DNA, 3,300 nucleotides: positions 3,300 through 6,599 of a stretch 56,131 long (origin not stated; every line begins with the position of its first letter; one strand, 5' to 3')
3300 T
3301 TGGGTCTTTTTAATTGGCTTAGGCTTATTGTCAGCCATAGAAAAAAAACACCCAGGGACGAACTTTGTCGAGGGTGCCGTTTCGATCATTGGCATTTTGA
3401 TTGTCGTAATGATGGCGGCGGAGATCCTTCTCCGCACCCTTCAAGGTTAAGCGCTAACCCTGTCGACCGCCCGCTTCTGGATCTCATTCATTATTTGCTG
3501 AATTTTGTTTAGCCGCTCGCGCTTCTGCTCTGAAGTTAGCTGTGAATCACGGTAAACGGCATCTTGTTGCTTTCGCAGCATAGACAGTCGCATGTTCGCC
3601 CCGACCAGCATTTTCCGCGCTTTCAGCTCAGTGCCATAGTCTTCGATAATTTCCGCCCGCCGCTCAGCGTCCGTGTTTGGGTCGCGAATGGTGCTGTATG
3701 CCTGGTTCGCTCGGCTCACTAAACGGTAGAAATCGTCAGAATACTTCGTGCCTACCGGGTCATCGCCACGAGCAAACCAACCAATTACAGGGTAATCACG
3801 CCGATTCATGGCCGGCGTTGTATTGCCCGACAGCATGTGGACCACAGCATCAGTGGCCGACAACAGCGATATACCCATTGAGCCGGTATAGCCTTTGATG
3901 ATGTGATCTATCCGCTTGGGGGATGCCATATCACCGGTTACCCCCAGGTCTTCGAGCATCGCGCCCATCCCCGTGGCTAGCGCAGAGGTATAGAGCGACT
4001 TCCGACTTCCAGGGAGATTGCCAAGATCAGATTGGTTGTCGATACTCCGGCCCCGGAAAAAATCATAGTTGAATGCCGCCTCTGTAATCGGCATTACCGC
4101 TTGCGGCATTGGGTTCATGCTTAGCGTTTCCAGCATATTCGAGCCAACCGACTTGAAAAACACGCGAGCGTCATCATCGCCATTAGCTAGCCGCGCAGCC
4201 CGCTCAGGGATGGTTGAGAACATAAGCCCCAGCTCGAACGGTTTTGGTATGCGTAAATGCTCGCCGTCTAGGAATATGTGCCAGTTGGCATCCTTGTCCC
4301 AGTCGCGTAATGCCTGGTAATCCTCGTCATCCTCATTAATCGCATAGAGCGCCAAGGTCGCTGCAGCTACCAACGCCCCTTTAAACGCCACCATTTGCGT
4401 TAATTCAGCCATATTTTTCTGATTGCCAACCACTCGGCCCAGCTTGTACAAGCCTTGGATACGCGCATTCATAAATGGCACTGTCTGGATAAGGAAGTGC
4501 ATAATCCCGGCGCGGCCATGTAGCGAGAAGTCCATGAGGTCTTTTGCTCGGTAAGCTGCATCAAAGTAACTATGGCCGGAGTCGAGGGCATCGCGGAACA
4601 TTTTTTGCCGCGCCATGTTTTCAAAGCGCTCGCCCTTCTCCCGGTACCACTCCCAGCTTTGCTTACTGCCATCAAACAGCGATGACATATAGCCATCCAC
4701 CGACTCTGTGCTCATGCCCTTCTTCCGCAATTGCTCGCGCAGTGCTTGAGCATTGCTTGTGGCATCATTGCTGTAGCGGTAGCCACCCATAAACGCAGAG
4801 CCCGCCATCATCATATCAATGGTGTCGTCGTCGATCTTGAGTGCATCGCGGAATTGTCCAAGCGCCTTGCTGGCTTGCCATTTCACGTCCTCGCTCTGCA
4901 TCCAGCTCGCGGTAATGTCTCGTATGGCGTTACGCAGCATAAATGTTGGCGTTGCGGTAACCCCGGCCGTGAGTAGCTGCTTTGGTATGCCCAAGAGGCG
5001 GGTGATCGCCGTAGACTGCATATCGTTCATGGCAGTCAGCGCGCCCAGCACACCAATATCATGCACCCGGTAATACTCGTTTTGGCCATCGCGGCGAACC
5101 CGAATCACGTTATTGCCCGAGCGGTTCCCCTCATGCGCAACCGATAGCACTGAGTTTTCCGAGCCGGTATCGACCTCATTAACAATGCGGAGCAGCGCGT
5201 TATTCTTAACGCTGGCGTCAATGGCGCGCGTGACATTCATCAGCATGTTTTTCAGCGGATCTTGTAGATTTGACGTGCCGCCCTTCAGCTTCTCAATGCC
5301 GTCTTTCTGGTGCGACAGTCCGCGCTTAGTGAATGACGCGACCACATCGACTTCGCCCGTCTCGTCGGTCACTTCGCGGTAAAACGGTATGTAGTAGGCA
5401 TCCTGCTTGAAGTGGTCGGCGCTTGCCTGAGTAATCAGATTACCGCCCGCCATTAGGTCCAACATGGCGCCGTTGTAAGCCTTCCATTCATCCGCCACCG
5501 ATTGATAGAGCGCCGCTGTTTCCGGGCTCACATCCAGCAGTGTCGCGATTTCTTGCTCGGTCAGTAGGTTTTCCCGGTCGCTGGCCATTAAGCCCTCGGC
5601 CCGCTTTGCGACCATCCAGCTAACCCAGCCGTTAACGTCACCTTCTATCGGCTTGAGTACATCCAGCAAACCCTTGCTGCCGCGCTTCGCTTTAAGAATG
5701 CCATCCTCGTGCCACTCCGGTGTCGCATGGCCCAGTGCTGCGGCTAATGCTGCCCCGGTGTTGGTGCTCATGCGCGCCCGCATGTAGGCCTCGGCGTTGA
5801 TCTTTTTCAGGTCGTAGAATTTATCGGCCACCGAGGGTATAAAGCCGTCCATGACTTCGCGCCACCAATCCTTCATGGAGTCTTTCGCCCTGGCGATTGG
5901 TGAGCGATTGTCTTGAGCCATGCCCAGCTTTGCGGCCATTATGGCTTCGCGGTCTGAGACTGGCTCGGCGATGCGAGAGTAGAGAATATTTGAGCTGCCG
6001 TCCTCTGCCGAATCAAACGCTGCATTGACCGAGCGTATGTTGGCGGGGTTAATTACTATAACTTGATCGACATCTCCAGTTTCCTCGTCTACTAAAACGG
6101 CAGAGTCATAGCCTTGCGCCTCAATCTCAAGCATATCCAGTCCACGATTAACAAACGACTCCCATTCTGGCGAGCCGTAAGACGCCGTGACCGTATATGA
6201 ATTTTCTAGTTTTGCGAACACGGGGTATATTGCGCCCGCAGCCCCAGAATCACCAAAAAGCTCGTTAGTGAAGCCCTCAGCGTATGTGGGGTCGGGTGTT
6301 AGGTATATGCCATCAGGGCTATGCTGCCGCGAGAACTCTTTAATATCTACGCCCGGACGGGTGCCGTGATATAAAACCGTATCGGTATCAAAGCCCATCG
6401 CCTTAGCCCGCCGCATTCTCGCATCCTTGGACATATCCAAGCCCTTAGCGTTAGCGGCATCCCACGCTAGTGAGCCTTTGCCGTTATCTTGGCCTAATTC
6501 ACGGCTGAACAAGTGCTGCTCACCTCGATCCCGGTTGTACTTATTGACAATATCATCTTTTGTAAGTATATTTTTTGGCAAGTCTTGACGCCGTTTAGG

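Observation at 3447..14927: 3,826-aa polyvalent virion protein stacking ParB-like, zincin, RadC/JAB and ART-like modules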

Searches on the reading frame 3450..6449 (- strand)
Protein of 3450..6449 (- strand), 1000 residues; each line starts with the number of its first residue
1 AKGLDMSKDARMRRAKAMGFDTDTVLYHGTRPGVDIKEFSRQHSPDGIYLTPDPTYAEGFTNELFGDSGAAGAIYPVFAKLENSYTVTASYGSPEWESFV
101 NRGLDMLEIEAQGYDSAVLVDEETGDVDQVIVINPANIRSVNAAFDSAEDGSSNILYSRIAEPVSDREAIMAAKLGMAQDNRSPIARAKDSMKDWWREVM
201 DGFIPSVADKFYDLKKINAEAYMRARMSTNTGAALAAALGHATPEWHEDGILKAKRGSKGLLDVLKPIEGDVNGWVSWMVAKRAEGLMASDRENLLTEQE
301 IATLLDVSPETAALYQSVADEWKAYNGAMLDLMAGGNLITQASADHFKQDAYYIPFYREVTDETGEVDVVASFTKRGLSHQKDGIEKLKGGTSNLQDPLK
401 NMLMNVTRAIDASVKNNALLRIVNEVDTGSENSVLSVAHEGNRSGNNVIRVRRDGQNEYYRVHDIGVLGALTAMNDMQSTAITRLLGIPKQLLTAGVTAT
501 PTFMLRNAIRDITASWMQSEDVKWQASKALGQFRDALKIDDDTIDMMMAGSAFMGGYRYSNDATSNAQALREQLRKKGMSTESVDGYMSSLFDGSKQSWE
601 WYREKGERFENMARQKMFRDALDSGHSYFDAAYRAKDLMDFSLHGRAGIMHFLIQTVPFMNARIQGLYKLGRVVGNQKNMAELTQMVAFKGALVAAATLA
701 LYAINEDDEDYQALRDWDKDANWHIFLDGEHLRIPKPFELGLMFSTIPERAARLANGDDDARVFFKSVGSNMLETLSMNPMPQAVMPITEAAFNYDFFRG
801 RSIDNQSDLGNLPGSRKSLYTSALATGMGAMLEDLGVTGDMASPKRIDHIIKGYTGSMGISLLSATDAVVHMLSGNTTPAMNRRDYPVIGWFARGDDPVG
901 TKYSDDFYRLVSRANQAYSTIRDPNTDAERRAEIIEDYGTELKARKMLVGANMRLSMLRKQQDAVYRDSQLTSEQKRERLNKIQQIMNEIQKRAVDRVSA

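Call 10: search_dna_similar(query=window:3450-6449:-, collection=phages, mode=protein, max_rows=30)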
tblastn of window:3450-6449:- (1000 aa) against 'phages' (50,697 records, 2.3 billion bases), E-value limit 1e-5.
Records with a match: 234; places in all: 234; records where one place covers at least 80% of the query: 7.
Best place of each record, by identity: <60% 234.
By first word of the organism name: Stx2a-converting 77; Escherichia 72; Vibrio 19; Bacillus 14; Stx2-converting 12; Pelagibacter 6; Stx 6; Shigella 6; Enterobacteria 5; Stx1 4; and 10 more.
By host as written in the record: - 98; Vibrio crassostreae 10; Escherichia coli K514 (EHEC) 7; Bacillus megaterium 6; Escherichia coli 5; Bacillus megaterium Km 5; Escherichia coli O157:H7 4; Vibrio tasmaniensis 3; and 73 more.
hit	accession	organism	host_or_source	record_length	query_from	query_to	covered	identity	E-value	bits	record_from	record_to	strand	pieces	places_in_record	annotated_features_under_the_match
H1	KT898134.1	Aeromonas phage phiARM81mr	Aeromonas sp. ARM81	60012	198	1000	80%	34.1%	3e-134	453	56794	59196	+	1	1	putative virion structural protein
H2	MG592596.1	Vibrio phage 1.232.O._10N.261.51.E11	Vibrio tasmaniensis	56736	163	997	84%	31.6%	3e-92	329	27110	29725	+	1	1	N-6 adenine-specific DNA methylase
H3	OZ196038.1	Vibrio phage D274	Seawater and oysters mix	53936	163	997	84%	31.2%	6e-93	331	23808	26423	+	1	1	hypothetical protein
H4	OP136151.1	Escherichia phage Pondi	Escherichia coli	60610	177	997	82%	30.3%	6e-80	292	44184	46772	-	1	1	hypothetical protein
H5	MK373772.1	Escherichia phage PTXU04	Escherichia coli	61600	177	997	82%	30.3%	1e-81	297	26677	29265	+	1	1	hypothetical protein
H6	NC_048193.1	Escherichia phage PTXU04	Escherichia coli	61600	177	997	82%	30.3%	1e-81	297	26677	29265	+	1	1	hypothetical protein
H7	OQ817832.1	Achromobacter phage CF418P1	Achromobacter sp.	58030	174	990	82%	29.5%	2e-81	296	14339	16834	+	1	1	putative portal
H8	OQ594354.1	Synechococcus phage MinM2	Synechococcus sp.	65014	269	990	72%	27.2%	7e-51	202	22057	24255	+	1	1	RelA/SpoT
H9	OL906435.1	Planktothrix phage Pag-Yong1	Planktothrix agardhii FACHB-1261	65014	269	990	72%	27.2%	7e-51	202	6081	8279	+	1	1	large polyvalent protein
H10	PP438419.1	Planktothrix phage Pra-JY27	Planktothricoides raciborskii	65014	269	990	72%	27.2%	7e-51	202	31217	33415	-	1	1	hypothetical protein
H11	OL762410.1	Vibrio phage vB_ValP_FGH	Vibrio alginolyticus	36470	243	983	74%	24.8%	1e-37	160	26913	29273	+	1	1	hypothetical protein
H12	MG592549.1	Vibrio phage 1.183.O._10N.286.48.B7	Vibrio sp.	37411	243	983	74%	24.6%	1e-33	147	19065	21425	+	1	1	coil containing protein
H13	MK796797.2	Shewanella phage X14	Shewanella inventionis KX27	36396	243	983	74%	24.4%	1e-32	144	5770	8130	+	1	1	DNA methylase subunit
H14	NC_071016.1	Shewanella phage X14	Shewanella inventionis KX27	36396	243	983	74%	24.4%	1e-32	144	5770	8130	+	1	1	DNA methylase subunit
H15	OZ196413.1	Vibrio phage D478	Seawater and oysters mix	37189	243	983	74%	24.3%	8e-32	141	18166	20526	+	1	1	hypothetical protein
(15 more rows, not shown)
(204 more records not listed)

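Call 12: get_annotated_region(hit=H1, flank=15000)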
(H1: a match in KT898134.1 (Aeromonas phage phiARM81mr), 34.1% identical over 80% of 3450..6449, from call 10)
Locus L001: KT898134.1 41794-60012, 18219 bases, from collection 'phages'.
description: Aeromonas phage phiARM81mr, complete genome.
organism: Aeromonas phage phiARM81mr (NCBI taxid 1754209)
taxonomy: Viruses; Duplodnaviria; Heunggongvirae; Uroviricota; Caudoviricetes
host: Aeromonas sp. ARM81; source: wastewater treatment plant; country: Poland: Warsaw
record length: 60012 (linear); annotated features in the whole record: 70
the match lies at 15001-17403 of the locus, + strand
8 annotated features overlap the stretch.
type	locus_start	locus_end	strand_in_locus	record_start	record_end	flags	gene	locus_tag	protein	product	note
CDS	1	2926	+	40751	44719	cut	-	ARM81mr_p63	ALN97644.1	tail tip fiber protein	-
CDS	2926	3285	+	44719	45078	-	-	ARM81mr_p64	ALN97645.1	hypothetical protein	-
CDS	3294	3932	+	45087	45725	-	-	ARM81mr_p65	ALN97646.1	putative virion structural protein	-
CDS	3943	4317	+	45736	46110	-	-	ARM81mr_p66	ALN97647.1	putative virion structural protein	-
CDS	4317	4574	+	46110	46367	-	-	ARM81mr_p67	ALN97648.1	bacteriocin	-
CDS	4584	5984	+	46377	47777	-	-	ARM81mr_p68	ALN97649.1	putative virion structural protein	-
CDS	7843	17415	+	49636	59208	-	-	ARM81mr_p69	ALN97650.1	putative virion structural protein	-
CDS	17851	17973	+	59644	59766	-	-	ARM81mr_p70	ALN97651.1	hypothetical protein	-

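Call 18: find_homologous_proteins(query=window:3450-5960:-, max_evalue=0.00001)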
Query window:3450-5960:- (837 aa): 15 proteins with E <= 0.00001 among 8000 candidates.
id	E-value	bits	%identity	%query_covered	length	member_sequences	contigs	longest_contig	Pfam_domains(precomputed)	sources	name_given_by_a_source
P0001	3.5e-124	434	33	93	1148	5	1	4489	PF18857.7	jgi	jgi:hypothetical protein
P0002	8.5e-123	429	32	96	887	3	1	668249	PF18857.7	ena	-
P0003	4.6e-120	420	33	96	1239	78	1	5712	PF18819.7,PF18857.7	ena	-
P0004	1.9e-118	415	43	43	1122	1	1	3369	PF18809.7,PF18857.7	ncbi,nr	ncbi:MAG: hypothetical protein IBX56_08980, partial [Methylomicrobium sp.]|nr:hypothetical protein [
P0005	1.8e-113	398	33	88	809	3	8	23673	PF18857.7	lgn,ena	-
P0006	5.0e-110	387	31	98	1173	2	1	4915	PF18819.7,PF18857.7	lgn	-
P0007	2.6e-106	375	31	97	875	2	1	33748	PF18857.7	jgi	jgi:hypothetical protein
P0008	2.2e-67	246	27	87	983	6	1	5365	PF18857.7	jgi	jgi:hypothetical protein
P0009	6.4e-67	245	33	53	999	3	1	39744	PF18760.8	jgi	jgi:hypothetical protein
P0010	8.1e-67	244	26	87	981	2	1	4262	PF18760.8,PF18857.7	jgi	-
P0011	2.6e-63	233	26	87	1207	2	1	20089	PF18760.8,PF18857.7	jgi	jgi:hypothetical protein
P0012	1.6e-62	230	27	87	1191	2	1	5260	PF18760.8,PF18857.7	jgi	jgi:hypothetical protein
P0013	2.2e-57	213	25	88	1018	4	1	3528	PF18760.8,PF18857.7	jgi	jgi:hypothetical protein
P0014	6.2e-17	79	22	89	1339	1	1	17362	PF18857.7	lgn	-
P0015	3.8e-10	57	26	27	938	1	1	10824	PF01464.26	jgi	jgi:hypothetical protein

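Call 21: find_encoding_contigs(protein=P0007, flank=10000, max_places=3)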
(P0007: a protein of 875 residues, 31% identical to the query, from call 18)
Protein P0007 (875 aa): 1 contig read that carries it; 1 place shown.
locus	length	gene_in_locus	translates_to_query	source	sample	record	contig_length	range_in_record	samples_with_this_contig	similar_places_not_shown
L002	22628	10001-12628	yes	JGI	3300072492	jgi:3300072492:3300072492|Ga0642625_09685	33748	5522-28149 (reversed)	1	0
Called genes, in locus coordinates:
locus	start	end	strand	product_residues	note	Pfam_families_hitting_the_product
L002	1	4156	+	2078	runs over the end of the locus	PF18823:InPase, PF18763:ddrB-ParB, PF04002:RadC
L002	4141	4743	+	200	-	-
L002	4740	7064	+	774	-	-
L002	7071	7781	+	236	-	-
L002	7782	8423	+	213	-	-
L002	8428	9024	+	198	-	-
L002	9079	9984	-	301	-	-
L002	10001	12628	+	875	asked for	PF18857:LPD38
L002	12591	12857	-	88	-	-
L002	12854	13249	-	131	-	PF24746:DUF7694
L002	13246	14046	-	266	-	PF07505:DUF5131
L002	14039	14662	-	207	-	-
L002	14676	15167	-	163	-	-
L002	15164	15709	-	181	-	-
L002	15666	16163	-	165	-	-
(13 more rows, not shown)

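Call 30: predict_structure(alignment_id=A1)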
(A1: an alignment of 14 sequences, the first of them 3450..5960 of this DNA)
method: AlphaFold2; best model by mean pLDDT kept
length: 837 residues; sequences in the alignment: 14
mean_pLDDT: 66.9   pTM: 0.59
mean pLDDT of the five models: 66.9, 65.7, 61.2, 60.1, 58.5
residues with pLDDT >= 90: 10; 70-90: 411; 50-70: 268; < 50: 148
segments of 3 or more residues with pLDDT < 50: 1-21, 23-25, 32-40, 190-233, 362-367, 392-398, 418-433, 510-520, 614-617, 713-733
pLDDT, mean of each block of 10 residues (from residue 1): 39 40 49 46 70 81 80 84 87 86 79 79 73 74 87 89 87 81 68 39 33 28 29 57 76 85 62 62 71 77 74 58 60 56 59 56 49 66 79 49 57 50 37 52 66 77 84 69 66 64 58 46 64 81 80 76 69 63 82 78 68 51 73 68 74 72 78 74 78 57 57 46 44 60 81 82 82 81 88 82 69 74 86 82
secondary structure, 60 per line:
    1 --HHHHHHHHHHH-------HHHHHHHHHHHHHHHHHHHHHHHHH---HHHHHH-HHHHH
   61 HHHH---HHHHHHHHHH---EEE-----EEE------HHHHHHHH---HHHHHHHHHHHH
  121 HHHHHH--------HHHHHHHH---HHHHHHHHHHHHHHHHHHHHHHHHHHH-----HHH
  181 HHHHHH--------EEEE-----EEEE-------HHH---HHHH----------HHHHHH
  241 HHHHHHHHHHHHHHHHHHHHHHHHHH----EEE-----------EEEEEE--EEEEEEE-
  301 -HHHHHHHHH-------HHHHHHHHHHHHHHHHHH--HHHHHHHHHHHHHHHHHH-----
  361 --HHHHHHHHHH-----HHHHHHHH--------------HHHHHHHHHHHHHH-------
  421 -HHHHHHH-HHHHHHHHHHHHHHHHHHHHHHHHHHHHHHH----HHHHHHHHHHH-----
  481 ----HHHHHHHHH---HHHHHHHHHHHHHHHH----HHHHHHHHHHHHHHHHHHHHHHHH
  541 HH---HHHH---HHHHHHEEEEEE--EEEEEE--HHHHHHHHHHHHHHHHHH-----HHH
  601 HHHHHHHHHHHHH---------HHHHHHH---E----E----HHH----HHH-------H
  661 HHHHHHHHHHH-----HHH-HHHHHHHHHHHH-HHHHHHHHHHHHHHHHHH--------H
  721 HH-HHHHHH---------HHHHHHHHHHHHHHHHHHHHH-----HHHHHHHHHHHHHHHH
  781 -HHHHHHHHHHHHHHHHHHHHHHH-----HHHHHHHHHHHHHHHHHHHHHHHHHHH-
elements in order (helices of 4 or more, strands of 3 or more residues): H3-13 H21-45 H49-54 H56-64 H68-77 E81-83 E89-91 H98-105 H109-126 H135-142 H146-172 H178-186 E195-198 E204-207 H221-224 H235-266 E271-273 E285-290 E293-299 H302-310 H318-335 H338-355 H363-372 H378-385 H400-413 H422-428 H430-460 H465-475 H485-493 H497-512 H517-542 H546-549 H553-558 E559-564 E567-572 H575-592 H598-613 H623-629 H660-671 H681-692 H694-711 H724-729 H739-759 H765-780 H782-804 H810-836

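Call 38: fold_search(model_id=the predicted structure, library=pdb)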
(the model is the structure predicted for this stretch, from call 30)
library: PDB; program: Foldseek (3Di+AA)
matches with E <= 10: 54; with E <= 0.001: 0
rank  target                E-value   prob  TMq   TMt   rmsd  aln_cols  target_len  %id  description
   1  8bx8_A                8.3e-01  0.04  0.08  0.02  45.2       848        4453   12  In situ outer dynein arm from Chlamydomonas reinhardtii in the post-power stroke state (released 2023-05-10)
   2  5lzr_B                8.3e-01  0.04  0.08  0.09  30.1       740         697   11  Crystal structure of Thermotoga maritima sodium pumping membrane integral pyrophosphatase in complex with tungstate an (released 2016-12-14)
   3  9qvm_H                1.2e+00  0.02  0.07  0.08  30.1       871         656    9  Cryo-EM reconstruction of the NEDD1 anchor protein and CDK5RAP2 bound to the gamma-tubulin ring complex (released 2025-05-21)
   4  5ij5                  1.3e+00  0.04  0.09  0.11  24.6       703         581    9  Crystal structure of Equine Serum Albumin in the presence of 50 mM zinc at pH 4.5 (released 2016-03-16)
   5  9hcj_D0               1.3e+00  0.03  0.08  0.06  35.6       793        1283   11  D. discoideum nuclear pore complex (released 2024-12-25)
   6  7q3l_A                1.3e+00  0.02  0.07  0.07  30.2       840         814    9  Human 17S U2 snRNP 5' domain (released 2022-03-30)
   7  9exz_A                1.4e+00  0.04  0.08  0.10  27.9       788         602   10  Efficient and scalable protein design using a relaxed sequence space (released 2024-10-16)
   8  7k5b_A                1.6e+00  0.04  0.09  0.03  40.3       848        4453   10  Structure of outer-arm dynein bound to microtubule doublet in microtubule binding state 2 (MTBS-2) (released 2021-09-29)
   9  8pdu_A                1.6e+00  0.03  0.10  0.09  30.2       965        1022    9  cGMP-bound SpSLC9C1 in lipid nanodiscs, dimer (released 2023-11-08)
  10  7k58_A                1.7e+00  0.02  0.07  0.02  41.8       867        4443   11  Structure of outer-arm dyneins bound to microtubule with microtubule binding state 1(MTBS-1) (released 2021-09-29)
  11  5hay_B                1.8e+00  0.01  0.06  0.07  31.0       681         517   12  Crystal structure of Chaetomium thermophilum Nup170 CTD Y905M L1007M L1183M V1292M mutant (released 2016-04-20)
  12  3rqe_C                2.0e+00  0.14  0.06  0.19  20.8       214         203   15  Cerebral cavernous malformation 3 (CCM3) in complex with paxillin LD1 (released 2011-06-01)
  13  4h5y                  2.1e+00  0.03  0.07  0.10  38.3       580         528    9  High-resolution crystal structure of Legionella pneumophila LidA (60-594) (released 2013-09-25)
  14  9ynh_A                2.2e+00  0.02  0.07  0.02  49.3       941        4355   10  Full-length human cytoplasmic dynein-1 in phi-like state bound to dynactin-p150glued and LIS1 (released 2026-01-28)
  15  7kek_A                2.4e+00  0.02  0.08  0.03  40.8       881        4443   11  Structure of the free outer-arm dynein in pre-parallel state (released 2021-09-29)
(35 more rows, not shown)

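Call 54: find_related_loci(query=A1, collection=genome_contigs, flank=10000)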
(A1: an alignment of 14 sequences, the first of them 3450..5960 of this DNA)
Query A1 (837 aa) in genome_contigs; peptide patterns used: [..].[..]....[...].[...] (x = any residue, [..] = any of these).
50 stretches matched a pattern; 36 encode a relative of the query (tblastn E <= 1e-3); 36 distinct loci.
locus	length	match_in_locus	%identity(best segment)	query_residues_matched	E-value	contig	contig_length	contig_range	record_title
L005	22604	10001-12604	36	26-832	2e-160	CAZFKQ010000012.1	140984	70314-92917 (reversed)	MAG TPA_asm: uncultured Pseudomonas sp. isolate binchicken_co328_93 genome assembly, contig: NODE_72_length_140984_cov_1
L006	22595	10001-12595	36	29-832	4e-158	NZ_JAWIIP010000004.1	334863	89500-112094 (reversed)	Pseudomonas sp. C11 contig_4, whole genome shotgun sequence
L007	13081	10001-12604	35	26-832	3e-152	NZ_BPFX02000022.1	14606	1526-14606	Pseudomonas paralcaligenes strain MRCP1333 NODE_22, whole genome shotgun sequence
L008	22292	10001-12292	37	54-833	8e-149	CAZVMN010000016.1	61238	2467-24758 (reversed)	MAG TPA_asm: uncultured Oceanococcus sp. isolate binchicken_co237_92 genome assembly, contig: NODE_325_length_61238_cov_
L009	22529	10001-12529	35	45-830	9e-149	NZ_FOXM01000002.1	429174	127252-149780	Geopseudomonas sagittaria strain JCM 18195, whole genome shotgun sequence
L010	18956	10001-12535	36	35-835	8e-147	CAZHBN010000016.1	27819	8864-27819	MAG TPA_asm: uncultured Ectothiorhodospiraceae bacterium isolate SRP304980_co2_82 genome assembly, contig: NODE_602_leng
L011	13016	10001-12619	33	3-832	9e-137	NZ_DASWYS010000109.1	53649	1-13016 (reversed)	MAG: Roseateles sp. isolate SMAG_U3717 k141_426501, whole genome shotgun sequence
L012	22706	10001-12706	36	2-833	1e-155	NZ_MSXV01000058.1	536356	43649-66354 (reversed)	Pseudomonas sp. PA15(2017) strain PA15 NODE_213_length_536238_cov_38.332016, whole genome shotgun sequence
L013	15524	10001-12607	34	24-832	9e-134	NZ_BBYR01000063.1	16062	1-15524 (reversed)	Piscinibacter sakaiensis strain 201-F6, whole genome shotgun sequence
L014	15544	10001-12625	33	29-834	2e-132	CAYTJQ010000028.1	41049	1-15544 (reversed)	MAG TPA_asm: uncultured Alteromonadaceae bacterium isolate SRP332253_co1_157 genome assembly, contig: NODE_1167_length_4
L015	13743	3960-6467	35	59-834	7e-131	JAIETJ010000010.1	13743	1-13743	MAG: Pseudomonadaceae bacterium isolate time.spades.CONCOCT.1kb_038 c_000000000097, whole genome shotgun sequence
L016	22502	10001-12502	33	34-831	9e-128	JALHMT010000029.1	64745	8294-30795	MAG: Rubrivivax sp. isolate Bin_42_5_sub c_000000002416, whole genome shotgun sequence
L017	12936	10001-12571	33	30-835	2e-126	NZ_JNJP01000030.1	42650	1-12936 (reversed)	Bilophila wadsworthia ATCC 49260 T370DRAFT_scaffold00029.29_C, whole genome shotgun sequence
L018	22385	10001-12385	32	58-830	5e-117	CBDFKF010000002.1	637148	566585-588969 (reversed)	MAG: Alphaproteobacteria bacterium isolate e5628c17-7acf-4102-879c-7f99d0d03c41 genome assembly, contig: contig_2, whole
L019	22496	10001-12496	37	57-832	1e-159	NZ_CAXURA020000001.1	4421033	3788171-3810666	Pseudomonas sp. LjRoot71 LJR071c1, whole genome shotgun sequence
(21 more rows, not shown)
